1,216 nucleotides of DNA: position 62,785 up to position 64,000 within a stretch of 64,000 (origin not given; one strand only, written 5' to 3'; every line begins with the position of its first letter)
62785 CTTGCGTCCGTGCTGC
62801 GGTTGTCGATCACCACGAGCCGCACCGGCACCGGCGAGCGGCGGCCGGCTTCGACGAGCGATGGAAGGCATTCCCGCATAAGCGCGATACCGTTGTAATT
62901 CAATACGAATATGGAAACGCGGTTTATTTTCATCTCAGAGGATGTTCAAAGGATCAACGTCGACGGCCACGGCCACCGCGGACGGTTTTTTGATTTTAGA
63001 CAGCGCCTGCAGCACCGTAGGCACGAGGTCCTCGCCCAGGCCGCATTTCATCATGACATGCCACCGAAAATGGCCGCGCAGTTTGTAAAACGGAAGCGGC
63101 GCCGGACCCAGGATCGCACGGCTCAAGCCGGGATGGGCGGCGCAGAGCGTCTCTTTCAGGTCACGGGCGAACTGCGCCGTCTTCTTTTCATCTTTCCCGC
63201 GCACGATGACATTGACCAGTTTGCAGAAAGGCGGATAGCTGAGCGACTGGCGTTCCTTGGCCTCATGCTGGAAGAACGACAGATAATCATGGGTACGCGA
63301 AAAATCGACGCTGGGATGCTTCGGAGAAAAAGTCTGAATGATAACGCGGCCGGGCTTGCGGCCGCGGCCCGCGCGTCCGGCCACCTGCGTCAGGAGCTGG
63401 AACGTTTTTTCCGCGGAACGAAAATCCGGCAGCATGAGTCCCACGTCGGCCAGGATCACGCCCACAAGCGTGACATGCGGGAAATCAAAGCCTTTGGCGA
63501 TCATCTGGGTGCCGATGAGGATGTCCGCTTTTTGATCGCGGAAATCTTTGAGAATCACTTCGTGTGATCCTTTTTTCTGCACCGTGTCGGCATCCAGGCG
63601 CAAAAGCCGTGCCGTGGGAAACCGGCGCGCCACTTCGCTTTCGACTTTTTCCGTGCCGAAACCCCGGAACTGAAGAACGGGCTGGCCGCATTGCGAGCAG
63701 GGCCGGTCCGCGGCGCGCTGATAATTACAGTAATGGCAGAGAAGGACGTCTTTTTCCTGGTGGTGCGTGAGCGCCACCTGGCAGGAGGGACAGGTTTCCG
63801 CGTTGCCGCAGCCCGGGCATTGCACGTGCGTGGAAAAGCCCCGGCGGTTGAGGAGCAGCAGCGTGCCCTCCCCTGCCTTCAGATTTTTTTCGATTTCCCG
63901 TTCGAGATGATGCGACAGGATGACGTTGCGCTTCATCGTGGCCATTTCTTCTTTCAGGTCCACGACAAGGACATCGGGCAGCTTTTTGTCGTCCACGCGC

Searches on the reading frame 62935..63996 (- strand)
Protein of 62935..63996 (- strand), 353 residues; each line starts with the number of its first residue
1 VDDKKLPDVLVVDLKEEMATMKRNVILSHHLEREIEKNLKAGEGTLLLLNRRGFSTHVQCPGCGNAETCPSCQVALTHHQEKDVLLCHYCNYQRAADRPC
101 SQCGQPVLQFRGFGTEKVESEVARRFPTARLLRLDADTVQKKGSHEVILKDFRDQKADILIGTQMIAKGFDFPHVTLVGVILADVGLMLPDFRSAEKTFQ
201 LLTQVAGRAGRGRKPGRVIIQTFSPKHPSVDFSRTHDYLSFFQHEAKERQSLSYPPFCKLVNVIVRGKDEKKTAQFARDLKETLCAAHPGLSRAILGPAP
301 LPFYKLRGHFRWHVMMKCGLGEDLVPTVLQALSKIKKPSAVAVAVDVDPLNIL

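Call 64: search_protein_families(library=pfam, proteins=[window:62935-63996:-], max_evalue=0.01)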
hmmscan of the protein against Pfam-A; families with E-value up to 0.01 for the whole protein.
window:62935-63996:- (353 aa): 4 families
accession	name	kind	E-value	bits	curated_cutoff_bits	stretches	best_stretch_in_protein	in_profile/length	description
PF18074.6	PriA_C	-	6.6e-19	69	26.9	1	256-349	1-95/95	Primosomal protein N C-terminal domain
PF00271.37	Helicase_C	-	4.1e-08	33.9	23.5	1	129-211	40-108/110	Helicase conserved C-terminal domain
PF18319.7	Zn_ribbon_PriA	-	4.3e-08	33.4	26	1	69-94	1-26/27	PriA DNA helicase Cys-rich region (CRR) domain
PF07191.17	Zn_ribbon_6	-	0.0063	16.9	25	1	68-111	2-43/67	Double zinc ribbon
